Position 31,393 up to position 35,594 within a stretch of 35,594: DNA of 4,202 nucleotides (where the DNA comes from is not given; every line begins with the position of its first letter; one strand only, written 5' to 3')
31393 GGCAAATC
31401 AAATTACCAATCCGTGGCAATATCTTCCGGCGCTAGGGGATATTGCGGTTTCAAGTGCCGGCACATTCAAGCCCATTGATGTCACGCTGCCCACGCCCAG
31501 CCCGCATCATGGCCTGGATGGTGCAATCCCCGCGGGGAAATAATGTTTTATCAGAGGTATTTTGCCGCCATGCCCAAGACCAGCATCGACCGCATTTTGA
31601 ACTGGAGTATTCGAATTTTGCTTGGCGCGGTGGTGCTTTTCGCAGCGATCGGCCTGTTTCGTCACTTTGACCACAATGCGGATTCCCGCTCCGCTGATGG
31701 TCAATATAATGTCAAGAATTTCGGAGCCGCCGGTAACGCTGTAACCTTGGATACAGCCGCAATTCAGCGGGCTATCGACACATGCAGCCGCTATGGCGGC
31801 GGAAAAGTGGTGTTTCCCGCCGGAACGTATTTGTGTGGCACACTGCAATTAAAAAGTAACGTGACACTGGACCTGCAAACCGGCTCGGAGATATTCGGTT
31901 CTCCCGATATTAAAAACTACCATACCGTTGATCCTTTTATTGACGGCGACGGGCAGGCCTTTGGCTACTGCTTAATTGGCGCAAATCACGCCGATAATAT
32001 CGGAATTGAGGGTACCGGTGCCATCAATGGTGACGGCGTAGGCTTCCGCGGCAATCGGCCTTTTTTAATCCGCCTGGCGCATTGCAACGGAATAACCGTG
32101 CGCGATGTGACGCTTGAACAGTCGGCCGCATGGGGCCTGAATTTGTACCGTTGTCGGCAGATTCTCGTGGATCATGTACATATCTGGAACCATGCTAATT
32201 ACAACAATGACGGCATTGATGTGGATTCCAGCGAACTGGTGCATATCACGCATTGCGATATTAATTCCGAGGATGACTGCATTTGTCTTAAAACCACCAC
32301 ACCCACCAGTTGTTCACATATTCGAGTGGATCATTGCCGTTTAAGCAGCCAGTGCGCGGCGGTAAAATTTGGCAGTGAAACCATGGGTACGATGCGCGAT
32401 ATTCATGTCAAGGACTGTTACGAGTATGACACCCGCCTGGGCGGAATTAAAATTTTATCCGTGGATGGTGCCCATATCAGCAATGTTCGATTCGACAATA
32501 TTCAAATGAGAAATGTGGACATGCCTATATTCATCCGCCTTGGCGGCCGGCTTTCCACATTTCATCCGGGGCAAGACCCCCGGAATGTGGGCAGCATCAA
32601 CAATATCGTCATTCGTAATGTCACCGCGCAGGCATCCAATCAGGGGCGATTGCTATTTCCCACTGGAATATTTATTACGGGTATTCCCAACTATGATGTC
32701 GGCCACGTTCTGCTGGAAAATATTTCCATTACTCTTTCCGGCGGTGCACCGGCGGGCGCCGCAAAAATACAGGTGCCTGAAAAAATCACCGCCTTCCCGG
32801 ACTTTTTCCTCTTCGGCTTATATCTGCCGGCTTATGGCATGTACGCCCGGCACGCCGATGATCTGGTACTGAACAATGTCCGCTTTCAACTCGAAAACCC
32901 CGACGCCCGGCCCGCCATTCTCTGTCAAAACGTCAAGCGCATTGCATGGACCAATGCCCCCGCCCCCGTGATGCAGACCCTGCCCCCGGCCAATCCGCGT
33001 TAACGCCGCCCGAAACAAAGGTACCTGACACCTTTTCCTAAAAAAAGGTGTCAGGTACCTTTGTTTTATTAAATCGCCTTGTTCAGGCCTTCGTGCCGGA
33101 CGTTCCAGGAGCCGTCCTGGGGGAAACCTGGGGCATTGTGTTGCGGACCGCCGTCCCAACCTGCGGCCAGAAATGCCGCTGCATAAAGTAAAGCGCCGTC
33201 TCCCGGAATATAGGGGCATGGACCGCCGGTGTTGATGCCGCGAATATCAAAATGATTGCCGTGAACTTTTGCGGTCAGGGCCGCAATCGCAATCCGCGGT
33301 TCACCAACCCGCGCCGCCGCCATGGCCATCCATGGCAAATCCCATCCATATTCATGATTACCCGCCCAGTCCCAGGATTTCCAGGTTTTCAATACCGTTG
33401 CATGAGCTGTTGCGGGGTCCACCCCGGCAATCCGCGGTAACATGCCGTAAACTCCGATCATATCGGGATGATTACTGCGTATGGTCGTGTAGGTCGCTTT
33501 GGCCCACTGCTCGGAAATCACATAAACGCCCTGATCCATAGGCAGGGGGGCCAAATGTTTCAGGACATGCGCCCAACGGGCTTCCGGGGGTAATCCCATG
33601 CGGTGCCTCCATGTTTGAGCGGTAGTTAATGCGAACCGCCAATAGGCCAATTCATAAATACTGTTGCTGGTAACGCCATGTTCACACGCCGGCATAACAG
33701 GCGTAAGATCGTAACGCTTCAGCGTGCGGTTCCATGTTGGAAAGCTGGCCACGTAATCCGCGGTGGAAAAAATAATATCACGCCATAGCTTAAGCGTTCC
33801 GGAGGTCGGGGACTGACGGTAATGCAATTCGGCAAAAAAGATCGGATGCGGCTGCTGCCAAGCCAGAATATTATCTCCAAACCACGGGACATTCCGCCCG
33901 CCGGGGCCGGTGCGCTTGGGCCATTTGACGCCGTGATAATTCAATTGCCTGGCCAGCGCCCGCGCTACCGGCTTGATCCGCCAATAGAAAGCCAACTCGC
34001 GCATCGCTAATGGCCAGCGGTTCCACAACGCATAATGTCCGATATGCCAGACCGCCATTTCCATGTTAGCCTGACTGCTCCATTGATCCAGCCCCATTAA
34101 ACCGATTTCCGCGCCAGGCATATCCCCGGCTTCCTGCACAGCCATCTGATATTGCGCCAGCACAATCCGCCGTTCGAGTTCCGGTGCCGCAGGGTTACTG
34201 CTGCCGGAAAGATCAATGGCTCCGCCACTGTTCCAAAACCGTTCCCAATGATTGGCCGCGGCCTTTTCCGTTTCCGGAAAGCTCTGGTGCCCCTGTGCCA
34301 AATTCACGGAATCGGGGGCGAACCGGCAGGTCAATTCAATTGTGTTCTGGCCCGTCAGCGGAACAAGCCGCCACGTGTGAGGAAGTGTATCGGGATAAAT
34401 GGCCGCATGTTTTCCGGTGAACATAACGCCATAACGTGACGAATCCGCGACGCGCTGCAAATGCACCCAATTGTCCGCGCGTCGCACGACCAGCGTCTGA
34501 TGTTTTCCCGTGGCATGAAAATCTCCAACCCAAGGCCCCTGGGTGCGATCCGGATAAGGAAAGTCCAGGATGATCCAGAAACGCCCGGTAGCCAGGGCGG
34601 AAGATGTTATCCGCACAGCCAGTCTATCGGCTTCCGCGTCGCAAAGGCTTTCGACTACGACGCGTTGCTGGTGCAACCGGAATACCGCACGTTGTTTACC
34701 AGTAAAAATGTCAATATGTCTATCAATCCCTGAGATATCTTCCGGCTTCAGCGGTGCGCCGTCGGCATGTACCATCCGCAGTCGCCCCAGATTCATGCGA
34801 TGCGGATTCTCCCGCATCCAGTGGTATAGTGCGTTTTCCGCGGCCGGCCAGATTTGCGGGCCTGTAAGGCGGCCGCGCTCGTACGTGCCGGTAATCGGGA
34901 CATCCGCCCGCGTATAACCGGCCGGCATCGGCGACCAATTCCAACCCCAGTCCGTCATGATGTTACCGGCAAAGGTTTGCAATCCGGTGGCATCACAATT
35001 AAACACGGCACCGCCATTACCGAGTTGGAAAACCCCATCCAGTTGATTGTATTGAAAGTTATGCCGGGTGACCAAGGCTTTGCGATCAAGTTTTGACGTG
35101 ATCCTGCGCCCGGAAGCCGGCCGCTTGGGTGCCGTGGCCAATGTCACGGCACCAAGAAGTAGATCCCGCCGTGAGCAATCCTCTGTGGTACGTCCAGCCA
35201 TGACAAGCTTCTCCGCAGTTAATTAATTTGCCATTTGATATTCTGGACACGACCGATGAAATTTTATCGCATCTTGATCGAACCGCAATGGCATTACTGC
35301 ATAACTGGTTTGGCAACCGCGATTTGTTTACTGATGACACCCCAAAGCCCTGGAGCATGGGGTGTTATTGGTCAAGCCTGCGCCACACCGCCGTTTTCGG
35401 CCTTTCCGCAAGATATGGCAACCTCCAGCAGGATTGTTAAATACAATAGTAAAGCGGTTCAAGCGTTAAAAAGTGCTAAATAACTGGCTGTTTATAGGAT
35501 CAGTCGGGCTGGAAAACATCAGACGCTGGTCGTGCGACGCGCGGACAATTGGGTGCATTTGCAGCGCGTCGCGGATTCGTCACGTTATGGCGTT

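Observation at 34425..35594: Exact inverted repeat brackets the promoter and N-terminal third of a Tat-exported 710-aa gene: possible intragenic inverton, or a fold-back artefact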

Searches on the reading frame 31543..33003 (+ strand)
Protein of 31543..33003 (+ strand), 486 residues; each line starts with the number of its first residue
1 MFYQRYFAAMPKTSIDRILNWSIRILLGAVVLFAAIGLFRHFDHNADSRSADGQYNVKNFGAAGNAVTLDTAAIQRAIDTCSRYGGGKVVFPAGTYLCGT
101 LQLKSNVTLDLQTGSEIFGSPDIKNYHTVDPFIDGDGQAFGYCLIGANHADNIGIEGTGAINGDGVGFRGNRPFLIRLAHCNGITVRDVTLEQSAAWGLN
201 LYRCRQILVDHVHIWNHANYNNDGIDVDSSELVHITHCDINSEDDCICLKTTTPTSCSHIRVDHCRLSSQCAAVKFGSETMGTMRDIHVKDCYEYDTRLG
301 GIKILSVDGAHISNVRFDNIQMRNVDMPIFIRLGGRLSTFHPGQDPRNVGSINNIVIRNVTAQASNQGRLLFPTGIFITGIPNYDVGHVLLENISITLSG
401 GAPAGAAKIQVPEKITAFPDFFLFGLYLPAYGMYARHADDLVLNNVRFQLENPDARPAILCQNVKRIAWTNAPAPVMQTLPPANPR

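Call 27: search_protein_families(library=pfam, proteins=[window:31543-33003:+], max_evalue=0.001)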
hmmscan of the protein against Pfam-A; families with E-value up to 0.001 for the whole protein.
window:31543-33003:+ (486 aa): 3 families
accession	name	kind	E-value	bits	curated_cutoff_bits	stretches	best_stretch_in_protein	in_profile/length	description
PF00295.23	Glyco_hydro_28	-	1.4e-24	87.3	22.9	1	81-368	1-284/324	Glycosyl hydrolases family 28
PF12708.12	Pect-lyase_RHGA_epim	-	4.5e-11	43.4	27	1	56-293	3-209/213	Rhamnogalacturonase A/epimerase, pectate lyase-like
PF13229.12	Beta_helix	-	0.00019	21.6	25.9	0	136-273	8-141/158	Right handed beta helix region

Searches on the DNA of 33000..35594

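Call 23: search_rna_families(source=window, start=33000, end=35594, threshold=evalue, max_evalue=1)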
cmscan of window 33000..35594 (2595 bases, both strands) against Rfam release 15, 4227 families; matches with E-value up to 1: 5.
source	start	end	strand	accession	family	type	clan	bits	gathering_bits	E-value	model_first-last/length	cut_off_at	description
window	33013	33068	+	RF04341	Plastid-psbJ-5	Cis-reg;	CL00152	36.5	53.1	8.5e-05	1-59/59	no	Plastid-psbJ-5 3UTR RNA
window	33015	33062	-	RF03416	mir-7383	Gene; miRNA;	-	36.2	88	1.9e-05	1-59/59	no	mir-7383 microRNA precursor family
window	33014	33070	-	RF04337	Plastid-psbJ-1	Cis-reg;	CL00152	36.2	62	0.0021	1-64/64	no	Plastid-psbJ-1 3UTR RNA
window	33017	33064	+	RF03416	mir-7383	Gene; miRNA;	-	31.9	88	0.00033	1-59/59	no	mir-7383 microRNA precursor family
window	33013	33068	+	RF03318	mir-2208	Gene; miRNA;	-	29.8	70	0.0014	1-61/61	no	mir-2208 microRNA precursor family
